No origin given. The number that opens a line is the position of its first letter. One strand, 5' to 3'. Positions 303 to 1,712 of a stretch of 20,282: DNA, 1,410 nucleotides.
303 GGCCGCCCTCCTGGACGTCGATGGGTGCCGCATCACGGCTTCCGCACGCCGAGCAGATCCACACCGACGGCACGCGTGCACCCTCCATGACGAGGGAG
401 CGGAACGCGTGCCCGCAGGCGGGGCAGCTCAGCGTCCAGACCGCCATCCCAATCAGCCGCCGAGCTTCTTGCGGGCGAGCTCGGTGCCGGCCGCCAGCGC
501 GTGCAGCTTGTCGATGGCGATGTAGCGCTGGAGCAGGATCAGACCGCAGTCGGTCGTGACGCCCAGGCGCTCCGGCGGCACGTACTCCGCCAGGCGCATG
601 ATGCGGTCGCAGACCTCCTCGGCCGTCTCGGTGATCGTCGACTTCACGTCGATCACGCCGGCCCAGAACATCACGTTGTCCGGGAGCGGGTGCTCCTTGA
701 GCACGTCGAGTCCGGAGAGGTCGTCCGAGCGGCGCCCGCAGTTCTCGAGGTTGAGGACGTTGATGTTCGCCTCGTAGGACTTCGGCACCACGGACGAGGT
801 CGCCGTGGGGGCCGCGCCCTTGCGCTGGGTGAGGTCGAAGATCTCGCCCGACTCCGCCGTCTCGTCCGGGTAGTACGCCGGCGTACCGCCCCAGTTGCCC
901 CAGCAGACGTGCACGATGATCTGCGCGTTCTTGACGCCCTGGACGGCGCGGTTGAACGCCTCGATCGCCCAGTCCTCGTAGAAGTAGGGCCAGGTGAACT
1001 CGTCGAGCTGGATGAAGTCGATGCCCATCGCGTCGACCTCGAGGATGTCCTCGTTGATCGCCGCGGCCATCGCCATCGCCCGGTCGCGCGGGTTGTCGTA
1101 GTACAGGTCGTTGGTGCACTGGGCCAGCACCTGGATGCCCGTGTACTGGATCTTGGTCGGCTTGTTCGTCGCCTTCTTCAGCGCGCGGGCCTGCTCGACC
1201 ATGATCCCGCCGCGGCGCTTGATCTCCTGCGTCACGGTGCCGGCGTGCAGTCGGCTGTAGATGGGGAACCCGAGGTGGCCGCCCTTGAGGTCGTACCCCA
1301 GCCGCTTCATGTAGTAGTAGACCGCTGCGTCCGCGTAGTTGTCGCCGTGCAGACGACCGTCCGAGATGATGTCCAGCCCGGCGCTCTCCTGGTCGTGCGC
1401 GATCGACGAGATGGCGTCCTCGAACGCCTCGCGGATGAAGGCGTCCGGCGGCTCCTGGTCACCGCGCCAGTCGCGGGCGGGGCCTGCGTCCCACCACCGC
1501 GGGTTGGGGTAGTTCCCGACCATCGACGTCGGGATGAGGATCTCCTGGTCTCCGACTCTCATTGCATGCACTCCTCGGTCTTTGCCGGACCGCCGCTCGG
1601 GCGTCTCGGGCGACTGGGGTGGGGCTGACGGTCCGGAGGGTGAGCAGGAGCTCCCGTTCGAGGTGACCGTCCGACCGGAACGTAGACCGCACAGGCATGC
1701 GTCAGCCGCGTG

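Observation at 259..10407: Compact CoM-dependent epoxide/ketone carboxylation plus bacterial CoM-biosynthesis cluster in a high-GC actinobacterial background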

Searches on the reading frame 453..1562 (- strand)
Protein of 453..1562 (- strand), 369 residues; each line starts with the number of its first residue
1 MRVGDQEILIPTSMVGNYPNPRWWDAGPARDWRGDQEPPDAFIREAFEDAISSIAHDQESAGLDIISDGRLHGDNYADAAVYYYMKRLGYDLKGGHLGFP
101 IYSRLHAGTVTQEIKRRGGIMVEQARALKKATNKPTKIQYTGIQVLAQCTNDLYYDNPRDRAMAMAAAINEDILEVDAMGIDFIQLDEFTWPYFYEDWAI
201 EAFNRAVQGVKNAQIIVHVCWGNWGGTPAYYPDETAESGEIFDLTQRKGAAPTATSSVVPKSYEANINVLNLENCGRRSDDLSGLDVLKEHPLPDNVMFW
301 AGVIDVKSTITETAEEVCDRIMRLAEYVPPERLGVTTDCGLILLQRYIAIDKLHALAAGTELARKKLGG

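Call 9: search_protein_families(library=pfam, proteins=[window:453-1562:-])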
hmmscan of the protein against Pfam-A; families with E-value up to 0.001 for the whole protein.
window:453-1562:- (369 aa): 1 family
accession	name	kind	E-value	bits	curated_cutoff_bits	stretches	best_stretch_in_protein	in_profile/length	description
PF01717.24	Meth_synt_2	-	9.7e-20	71.5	21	2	11-221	2-219/324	Cobalamin-independent synthase, Catalytic domain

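Call 10: search_protein_families(library=ncbifam, proteins=[window:453-1562:-])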
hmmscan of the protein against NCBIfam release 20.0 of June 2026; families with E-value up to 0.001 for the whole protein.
window:453-1562:- (369 aa): 8 families
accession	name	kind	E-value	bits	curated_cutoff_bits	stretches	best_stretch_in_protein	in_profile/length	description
NF003317.0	PRK04326.1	equivalog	9.1e-50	169.7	406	2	7-224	6-219/340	methionine synthase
NF006589.0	PRK09121.1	equivalog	3.5e-44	151.2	392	1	7-367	2-340/342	methionine synthase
NF002119.0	PRK00957.1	equivalog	5.8e-16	58.5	258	2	44-220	31-198/306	methionine synthase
NF003556.0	PRK05222.1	equivalog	4.9e-13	48.9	541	1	10-224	420-641/750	5-methyltetrahydropteroyltriglutamate--homocysteine S-methyltransferase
NF002272.0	PRK01207.1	equivalog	6.6e-13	48.6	399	1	107-222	92-215/343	methionine synthase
TIGR01371.1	met_syn_B12ind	equivalog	3e-12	46.4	929.95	1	10-224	426-647/754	5-methyltetrahydropteroyltriglutamate--homocysteine S-methyltransferase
NF004875.0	PRK06233.1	equivalog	2.2e-08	33.3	576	0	266-341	270-343/373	vitamin B12 independent methionine synthase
NF005085.0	PRK06520.1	subfamily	5e-05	22.6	313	0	266-341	268-339/368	5-methyltetrahydropteroyltriglutamate--homocysteine S-methyltransferase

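Call 17: search_dna_similar(query=window:453-1562:-, collection=plasmids, mode=protein, max_rows=25)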
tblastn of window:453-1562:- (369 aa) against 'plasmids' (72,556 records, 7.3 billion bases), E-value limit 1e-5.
Records with a match: 273; places in all: 279; records where one place covers at least 80% of the query: 241.
Best place of each record, by identity: 60-80% 1; <60% 272.
By first word of the organism name: Pantoea 71; Acinetobacter 28; Agrobacterium 21; Acetobacter 19; Rahnella 11; Streptomyces 11; Rhodococcus 10; Pseudoalteromonas 9; Klebsiella 7; Cupriavidus 5; and 55 more.
By predicted mobility (MOB-suite, as given by PLSDB): non-mobilizable 186; mobilizable 48; conjugative 39.
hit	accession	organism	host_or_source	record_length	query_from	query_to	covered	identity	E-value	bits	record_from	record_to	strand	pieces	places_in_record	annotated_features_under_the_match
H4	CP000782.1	Xanthobacter autotrophicus Py2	-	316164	1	364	99%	76.0%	0e+0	572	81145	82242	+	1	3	2-hydroxypropyl-CoM lyase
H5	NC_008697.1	Nocardioides sp. JS614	-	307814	1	367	99%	49.5%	3e-99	329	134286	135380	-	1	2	cobalamin-independent methionine synthase II family protein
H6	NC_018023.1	Mycolicibacterium chubuense NBB4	-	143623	1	369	100%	47.1%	2e-97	323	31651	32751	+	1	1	cobalamin-independent methionine synthase II family protein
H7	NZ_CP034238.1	Aliivibrio salmonicida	Atlantic salmon,pure isolate,diseased ...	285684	1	369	100%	29.9%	3e-34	141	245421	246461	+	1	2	methionine synthase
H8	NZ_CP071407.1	Pantoea deleyi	mushroom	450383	1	369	100%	29.9%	7e-34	140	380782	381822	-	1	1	methionine synthase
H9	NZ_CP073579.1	Photobacterium sp. GJ3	-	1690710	9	367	97%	30.6%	9e-36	145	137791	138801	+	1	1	record has no annotation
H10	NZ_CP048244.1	Ewingella americana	Flammulina filiformis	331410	9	367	97%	30.6%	4e-35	144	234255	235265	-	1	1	methionine synthase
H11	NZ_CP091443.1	Pseudoalteromonas sp. CF6-2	sediment,South Sea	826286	1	369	100%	29.6%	6e-32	134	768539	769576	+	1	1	methionine synthase | DUF1852 domain-containing protein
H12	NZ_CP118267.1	Pantoea sp. Lij88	cell culture,soil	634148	9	369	98%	30.2%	1e-33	139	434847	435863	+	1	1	methionine synthase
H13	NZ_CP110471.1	Pantoea anthophila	Wampee planting region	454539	9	369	98%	30.2%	1e-33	139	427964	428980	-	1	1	methionine synthase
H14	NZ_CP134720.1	Pantoea agglomerans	Allium cepa,cell culture,bulb ...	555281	9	369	98%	30.1%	7e-35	143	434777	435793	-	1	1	methionine synthase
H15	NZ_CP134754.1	Pantoea agglomerans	Allium cepa,cell culture,bulb ...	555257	9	369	98%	30.1%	2e-34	141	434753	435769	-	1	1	methionine synthase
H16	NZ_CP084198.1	Pantoea agglomerans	Allium cepa,mixed culture,whole plant ...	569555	9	369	98%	30.1%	2e-34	141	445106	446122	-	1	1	methionine synthase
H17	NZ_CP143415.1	Pantoea agglomerans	Phaseolus vulgaris,cell ...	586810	9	369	98%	30.1%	2e-34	141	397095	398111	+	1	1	methionine synthase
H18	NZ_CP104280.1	Comamonas aquatica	-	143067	9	368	98%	30.1%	2e-28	124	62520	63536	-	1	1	methionine synthase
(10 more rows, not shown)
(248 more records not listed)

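Call 18: get_annotated_region(hit=H4, flank=12000)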
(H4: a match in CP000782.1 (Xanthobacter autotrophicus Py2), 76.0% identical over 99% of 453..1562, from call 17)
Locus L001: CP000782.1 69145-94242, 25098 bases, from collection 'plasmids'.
description: Xanthobacter autotrophicus Py2 plasmid pXAUT01, complete sequence
organism: Xanthobacter autotrophicus Py2 (NCBI taxid 78245)
taxonomy: Bacteria; Pseudomonadota; Alphaproteobacteria; Hyphomicrobiales; Xanthobacteraceae; Xanthobacter; Xanthobacter autotrophicus; Xanthobacter autotrophicus Py2
host: -; source: -; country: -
typing (MOB-suite, as given by PLSDB): conjugative; replicon rep_cluster_649; relaxase MOBQ; mating-pair formation MPF_T
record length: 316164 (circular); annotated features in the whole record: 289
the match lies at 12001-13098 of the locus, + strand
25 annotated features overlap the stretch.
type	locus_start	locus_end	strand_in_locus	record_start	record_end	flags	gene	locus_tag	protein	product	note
CDS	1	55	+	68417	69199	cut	-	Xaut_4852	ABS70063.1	Integrase catalytic region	-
CDS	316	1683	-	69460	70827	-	-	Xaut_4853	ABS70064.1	hypothetical protein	-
CDS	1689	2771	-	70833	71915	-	-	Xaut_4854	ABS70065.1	hypothetical protein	-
CDS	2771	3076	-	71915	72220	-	-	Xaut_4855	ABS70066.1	hypothetical protein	-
CDS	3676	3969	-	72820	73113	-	-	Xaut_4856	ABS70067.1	conserved hypothetical protein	-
CDS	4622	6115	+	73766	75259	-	-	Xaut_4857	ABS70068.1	methane/phenol/toluene hydroxylase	-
CDS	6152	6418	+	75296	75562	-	-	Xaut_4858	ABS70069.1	Toluene-4-monooxygenase system B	-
CDS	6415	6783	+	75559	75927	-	-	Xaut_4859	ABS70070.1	Rieske (2Fe-2S) domain protein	-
CDS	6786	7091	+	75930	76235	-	-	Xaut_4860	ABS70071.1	monooxygenase component MmoB/DmpM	-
CDS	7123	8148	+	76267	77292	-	-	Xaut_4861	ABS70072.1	methane/phenol/toluene hydroxylase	-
CDS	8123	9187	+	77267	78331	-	-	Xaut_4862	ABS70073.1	Oxidoreductase FAD-binding domain protein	-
CDS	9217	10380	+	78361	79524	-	-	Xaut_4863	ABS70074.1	aldehyde dehydrogenase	-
CDS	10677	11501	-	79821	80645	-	-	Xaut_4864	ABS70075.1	DNA binding domain, excisionase family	-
CDS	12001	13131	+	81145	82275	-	-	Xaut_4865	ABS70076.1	2-hydroxypropyl-CoM lyase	-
CDS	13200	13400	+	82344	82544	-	-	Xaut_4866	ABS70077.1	hypothetical protein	-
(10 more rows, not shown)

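Call 20: find_encoding_contigs(protein=window:453-1562:-, flank=10000, max_places=6)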
Protein window:453-1562:- (369 aa): 5 contigs read that carry it; 5 places shown.
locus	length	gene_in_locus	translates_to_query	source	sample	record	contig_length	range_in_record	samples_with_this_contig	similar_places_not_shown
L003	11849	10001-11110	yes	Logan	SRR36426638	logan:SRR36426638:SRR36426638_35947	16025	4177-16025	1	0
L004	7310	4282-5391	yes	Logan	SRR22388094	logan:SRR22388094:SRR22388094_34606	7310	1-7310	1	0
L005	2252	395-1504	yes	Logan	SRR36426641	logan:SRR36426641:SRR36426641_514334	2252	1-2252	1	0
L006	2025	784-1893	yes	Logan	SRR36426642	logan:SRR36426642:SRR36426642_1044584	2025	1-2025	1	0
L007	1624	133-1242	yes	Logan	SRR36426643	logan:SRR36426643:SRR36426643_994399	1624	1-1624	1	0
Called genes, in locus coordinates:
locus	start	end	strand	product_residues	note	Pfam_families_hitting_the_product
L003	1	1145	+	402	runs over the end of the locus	-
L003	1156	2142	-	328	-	PF08240:ADH_N, PF00107:ADH_zinc_N, PF13602:ADH_zinc_N_2 (weak)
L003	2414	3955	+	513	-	PF00206:Lyase_1, PF14698:ASL_C2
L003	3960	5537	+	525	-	PF07992:Pyr_redox_2, PF13738:Pyr_redox_3, PF00070:Pyr_redox, PF02852:Pyr_redox_dim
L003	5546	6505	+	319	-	PF24830:DUF7714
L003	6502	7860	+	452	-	PF00206:Lyase_1, PF10397:ADSL_C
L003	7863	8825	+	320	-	PF00291:PALP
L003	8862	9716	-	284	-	PF02679:ComA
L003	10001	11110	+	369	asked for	PF01717:Meth_synt_2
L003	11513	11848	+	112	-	?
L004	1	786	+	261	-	?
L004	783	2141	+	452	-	PF00206:Lyase_1, PF10397:ADSL_C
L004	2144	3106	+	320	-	PF00291:PALP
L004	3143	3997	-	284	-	PF02679:ComA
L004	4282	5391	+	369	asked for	PF01717:Meth_synt_2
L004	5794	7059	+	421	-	PF07992:Pyr_redox_2, PF00070:Pyr_redox, PF02852:Pyr_redox_dim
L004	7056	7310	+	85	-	?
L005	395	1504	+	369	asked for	PF01717:Meth_synt_2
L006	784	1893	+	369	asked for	PF01717:Meth_synt_2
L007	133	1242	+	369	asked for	PF01717:Meth_synt_2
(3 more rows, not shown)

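Call 32: search_protein_families(library=pfam, proteins=[L004:5794-7059:+])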
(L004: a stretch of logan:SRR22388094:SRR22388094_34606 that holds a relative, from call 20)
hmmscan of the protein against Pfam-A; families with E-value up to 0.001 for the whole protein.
L004:5794-7059:+ (421 aa): 4 families
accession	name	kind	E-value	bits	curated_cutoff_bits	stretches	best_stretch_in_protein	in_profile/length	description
PF07992.20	Pyr_redox_2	-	2.5e-40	139.2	26.1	1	1-261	13-284/291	Pyridine nucleotide-disulphide oxidoreductase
PF00070.33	Pyr_redox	-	1.5e-19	70.7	22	1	139-203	2-67/82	Pyridine nucleotide-disulphide oxidoreductase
PF02852.28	Pyr_redox_dim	-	2.2e-16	60.5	25.3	1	300-402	2-104/110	Pyridine nucleotide-disulphide oxidoreductase, dimerisation domain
PF13450.12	NAD_binding_8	-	0.00023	21.8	21.9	0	141-168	1-28/68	NAD(P)-binding Rossmann-like domain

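Call 40: get_annotated_region(hit=H6, flank=12000)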
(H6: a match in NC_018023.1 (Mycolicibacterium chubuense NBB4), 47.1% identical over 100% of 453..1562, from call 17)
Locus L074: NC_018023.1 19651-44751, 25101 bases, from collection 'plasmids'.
description: Mycolicibacterium chubuense NBB4 plasmid pMYCCH.02, complete sequence
organism: Mycolicibacterium chubuense NBB4 (NCBI taxid 710421)
taxonomy: Bacteria; Actinomycetota; Actinomycetes; Mycobacteriales; Mycobacteriaceae; Mycolicibacterium; Mycolicibacterium chubuense; Mycolicibacterium chubuense NBB4
host: -; source: -; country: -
typing (MOB-suite, as given by PLSDB): mobilizable; replicon rep_cluster_1606; relaxase MOBF
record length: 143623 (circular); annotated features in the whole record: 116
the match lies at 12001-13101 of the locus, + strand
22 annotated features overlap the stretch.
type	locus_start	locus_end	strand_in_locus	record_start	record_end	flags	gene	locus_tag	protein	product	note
CDS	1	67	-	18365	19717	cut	-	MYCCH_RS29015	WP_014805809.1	adenylosuccinate lyase family protein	-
CDS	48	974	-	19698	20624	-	-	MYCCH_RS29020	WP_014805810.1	hypothetical protein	-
CDS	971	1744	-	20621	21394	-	-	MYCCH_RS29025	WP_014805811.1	phosphosulfolactate synthase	-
CDS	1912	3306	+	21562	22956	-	-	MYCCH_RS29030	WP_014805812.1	FAD-dependent oxidoreductase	-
CDS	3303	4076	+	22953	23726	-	-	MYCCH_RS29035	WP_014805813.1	glucose 1-dehydrogenase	-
CDS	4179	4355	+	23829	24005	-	-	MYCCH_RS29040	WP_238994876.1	hypothetical protein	-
CDS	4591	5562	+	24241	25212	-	-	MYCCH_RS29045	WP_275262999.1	transposase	GO:0006313 - DNA transposition [Evidence IEA]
CDS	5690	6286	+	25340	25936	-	-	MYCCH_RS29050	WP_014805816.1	MEDS domain-containing protein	-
CDS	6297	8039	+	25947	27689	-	-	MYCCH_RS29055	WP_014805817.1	helix-turn-helix domain-containing protein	-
CDS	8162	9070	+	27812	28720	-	-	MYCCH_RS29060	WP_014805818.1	CoA-transferase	-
CDS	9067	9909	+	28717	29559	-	-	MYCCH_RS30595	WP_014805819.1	CoA-transferase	-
CDS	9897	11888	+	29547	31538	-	-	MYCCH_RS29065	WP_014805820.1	acetate--CoA ligase family protein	-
CDS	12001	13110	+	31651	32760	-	-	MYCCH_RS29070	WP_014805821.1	cobalamin-independent methionine synthase II family protein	-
CDS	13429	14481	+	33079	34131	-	-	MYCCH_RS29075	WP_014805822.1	aromatic/alkene monooxygenase hydroxylase subunit beta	-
CDS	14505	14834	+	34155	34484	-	-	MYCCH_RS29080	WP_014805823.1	MmoB/DmpM family protein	GO:0006725 - cellular aromatic compound metabolic process [Evidence IEA]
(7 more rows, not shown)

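Call 41: get_annotated_region(hit=H8, flank=500)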
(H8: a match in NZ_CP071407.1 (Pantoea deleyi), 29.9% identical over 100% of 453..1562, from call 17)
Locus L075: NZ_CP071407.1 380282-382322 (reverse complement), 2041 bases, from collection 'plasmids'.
description: Pantoea deleyi strain LMG24200 plasmid Plas2, complete sequence
organism: Pantoea deleyi (NCBI taxid 470932)
taxonomy: Bacteria; Pseudomonadota; Gammaproteobacteria; Enterobacterales; Erwiniaceae; Pantoea; Pantoea deleyi
host: -; source: mushroom; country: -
typing (MOB-suite, as given by PLSDB): non-mobilizable; replicon rep_cluster_1232
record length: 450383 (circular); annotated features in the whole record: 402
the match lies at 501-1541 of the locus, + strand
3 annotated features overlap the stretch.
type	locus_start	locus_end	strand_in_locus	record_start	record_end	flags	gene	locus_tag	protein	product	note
CDS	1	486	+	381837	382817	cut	-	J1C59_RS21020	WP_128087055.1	DUF1852 domain-containing protein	-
CDS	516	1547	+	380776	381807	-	-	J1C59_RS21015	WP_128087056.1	methionine synthase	GO:0009086 - methionine biosynthetic process [Evidence IEA]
CDS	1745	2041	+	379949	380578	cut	-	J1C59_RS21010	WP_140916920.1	LysE family translocator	-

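Call 53: find_homologous_proteins(query=window:453-1562:-, max_evalue=1e-60)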
Query window:453-1562:- (369 aa): 604 proteins with E <= 1e-60 among 5777 candidates; the best 120 are listed.
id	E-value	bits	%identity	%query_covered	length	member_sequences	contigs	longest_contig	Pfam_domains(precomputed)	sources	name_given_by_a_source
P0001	3.4e-241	818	93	100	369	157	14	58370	PF01717.25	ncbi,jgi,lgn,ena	jgi:5-methyltetrahydropteroyltriglutamate--homocysteine methyltransferase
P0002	1.1e-228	777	88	100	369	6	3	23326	PF01717.25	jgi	jgi:5-methyltetrahydropteroyltriglutamate--homocysteine methyltransferase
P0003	4.9e-227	771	87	100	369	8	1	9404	PF01717.25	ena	-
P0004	1.5e-221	753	84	100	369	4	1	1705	PF01717.25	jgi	jgi:2-hydroxypropyl-CoM lyase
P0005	2.4e-219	746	85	100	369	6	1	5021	PF01717.25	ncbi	ncbi:MAG: cobalamin-independent methionine synthase II family protein [Kineosporiaceae bacterium]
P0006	9.7e-216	734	84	100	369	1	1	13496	PF01717.25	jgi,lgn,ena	-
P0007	4.3e-215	732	83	100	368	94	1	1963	PF01717.25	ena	-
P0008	1.6e-213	727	83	100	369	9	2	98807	PF01717.25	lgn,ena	-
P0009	5.1e-213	725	82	100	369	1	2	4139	PF01717.25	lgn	-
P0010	5.2e-212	722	82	100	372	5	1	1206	PF01717.25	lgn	-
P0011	5.8e-212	722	83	99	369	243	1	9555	PF01717.25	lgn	-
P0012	1.3e-211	721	82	100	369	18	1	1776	PF01717.25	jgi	jgi:methionine synthase II (cobalamin-independent)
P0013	4.3e-211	719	84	96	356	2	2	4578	PF01717.25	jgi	jgi:5-methyltetrahydropteroyltriglutamate--homocysteine methyltransferase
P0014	1.1e-210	718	81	100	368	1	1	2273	PF01717.25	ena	-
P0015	3.2e-210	716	79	100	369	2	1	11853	PF01717.25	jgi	jgi:5-methyltetrahydropteroyltriglutamate--homocysteine methyltransferase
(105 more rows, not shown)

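Call 54: find_encoding_contigs(protein=P0001, flank=10000, max_places=5)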
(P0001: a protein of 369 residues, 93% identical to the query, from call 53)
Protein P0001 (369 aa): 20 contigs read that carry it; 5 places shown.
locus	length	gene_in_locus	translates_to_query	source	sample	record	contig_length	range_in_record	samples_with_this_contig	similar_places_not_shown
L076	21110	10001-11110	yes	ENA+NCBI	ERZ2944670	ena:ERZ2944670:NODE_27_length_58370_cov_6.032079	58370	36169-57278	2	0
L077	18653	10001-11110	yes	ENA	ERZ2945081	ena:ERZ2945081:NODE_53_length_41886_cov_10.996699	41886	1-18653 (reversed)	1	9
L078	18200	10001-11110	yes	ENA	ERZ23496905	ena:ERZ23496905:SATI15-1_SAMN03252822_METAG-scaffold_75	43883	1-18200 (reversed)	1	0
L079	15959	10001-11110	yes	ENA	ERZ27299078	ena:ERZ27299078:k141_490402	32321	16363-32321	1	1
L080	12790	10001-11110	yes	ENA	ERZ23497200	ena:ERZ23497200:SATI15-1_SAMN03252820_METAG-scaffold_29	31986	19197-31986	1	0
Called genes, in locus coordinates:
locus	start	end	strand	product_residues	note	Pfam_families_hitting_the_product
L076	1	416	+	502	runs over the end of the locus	PF00206:Lyase_1, PF14698:ASL_C2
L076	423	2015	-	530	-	PF07992:Pyr_redox_2, PF13738:Pyr_redox_3, PF00070:Pyr_redox, PF02852:Pyr_redox_dim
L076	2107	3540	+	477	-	PF00171:Aldedh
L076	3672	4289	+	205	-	PF14417:MEDS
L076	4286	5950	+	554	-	PF17853:GGDEF_2, PF13556:HTH_30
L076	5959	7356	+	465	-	PF00581:Rhodanese (faint)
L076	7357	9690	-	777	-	PF00384:Molybdopterin, PF01568:Molydop_binding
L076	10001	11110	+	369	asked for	PF01717:Meth_synt_2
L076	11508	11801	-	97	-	PF08922:DUF1905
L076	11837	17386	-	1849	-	PF02494:HYR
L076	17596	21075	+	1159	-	PF00211:Guanylate_cyc (faint), PF07719:TPR_2 (faint), PF00515:TPR_1 (faint), PF13374:TPR_10 (faint), PF13424:TPR_12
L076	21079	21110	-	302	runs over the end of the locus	PF01520:Amidase_3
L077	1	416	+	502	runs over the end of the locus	PF00206:Lyase_1, PF14698:ASL_C2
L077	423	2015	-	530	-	PF07992:Pyr_redox_2, PF13738:Pyr_redox_3, PF00070:Pyr_redox, PF02852:Pyr_redox_dim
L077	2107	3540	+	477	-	PF00171:Aldedh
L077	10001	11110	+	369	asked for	PF01717:Meth_synt_2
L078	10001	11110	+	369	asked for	PF01717:Meth_synt_2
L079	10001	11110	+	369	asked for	PF01717:Meth_synt_2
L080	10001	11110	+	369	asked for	PF01717:Meth_synt_2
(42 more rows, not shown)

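Call 58: search_protein_families(library=ncbifam, proteins=[L004:5794-7059:+], max_evalue=0.00001)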
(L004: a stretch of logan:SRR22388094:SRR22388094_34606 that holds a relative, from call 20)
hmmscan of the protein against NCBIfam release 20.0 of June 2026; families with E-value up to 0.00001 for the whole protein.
L004:5794-7059:+ (421 aa): 36 families (the best 25 are shown)
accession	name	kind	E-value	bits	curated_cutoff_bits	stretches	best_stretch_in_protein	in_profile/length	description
TIGR03385.1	CoA_CoA_reduc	equivalog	3.6e-106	355.6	578.8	1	1-411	12-439/439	CoA-disulfide reductase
NF007123.0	PRK09564.1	equivalog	1.4e-93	314.1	458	1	1-412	13-441/444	CoA-disulfide reductase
NF010037.0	PRK13512.1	equivalog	1.6e-59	202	394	1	3-405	16-428/438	CoA-disulfide reductase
NF046103.1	NOXase_Strep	equivalog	1.2e-47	162.9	600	1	12-414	23-441/442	H2O-forming NADH oxidase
NF045765.1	PhenlGlyoxDHPadH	equivalog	2.8e-30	105.5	475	1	3-309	17-332/416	NADH-dependent phenylglyoxylate dehydrogenase subunit epsilon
TIGR01350.1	lipoamide_DH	equivalog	5.1e-25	88.1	408.8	1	83-391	124-435/461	dihydrolipoyl dehydrogenase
TIGR02053.1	MerA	equivalog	5.5e-25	88.3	454.45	1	90-392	129-435/465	mercury(II) reductase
TIGR02374.1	nitri_red_nirB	equivalog_domain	3e-24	85.5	578.35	1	10-316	22-332/794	nitrite reductase large subunit NirB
NF042949.2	3PPDioc_HcaD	equivalog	7.8e-21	74.3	450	1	52-258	63-278/386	3-phenylpropionate/cinnamic acid dioxygenase ferredoxin--NAD(+) reductase subunit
NF004943.0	PRK06292.2-1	equivalog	3.9e-20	72.1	432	1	84-392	124-437/456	dihydrolipoyl dehydrogenase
NF003437.0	PRK04965.1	equivalog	3.8e-18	65.7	392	1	8-257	22-276/378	NADH:flavorubredoxin reductase NorW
NF041682.1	ant_diox_AndAa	equivalog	4.3e-17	61.9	650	1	53-257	67-280/406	anthranilate 1,2-dioxygenase system ferredoxin--NAD(+) reductase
NF011565.0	PRK14989.1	subfamily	5e-17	61.2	883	1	12-313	29-334/847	nitrite reductase large subunit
NF004946.0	PRK06292.2-4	subfamily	5.9e-17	61.6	634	1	80-213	124-249/487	dihydrolipoyl dehydrogenase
NF005884.0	PRK07846.1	equivalog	7.8e-16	57.7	501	1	84-391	124-431/454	mycothione reductase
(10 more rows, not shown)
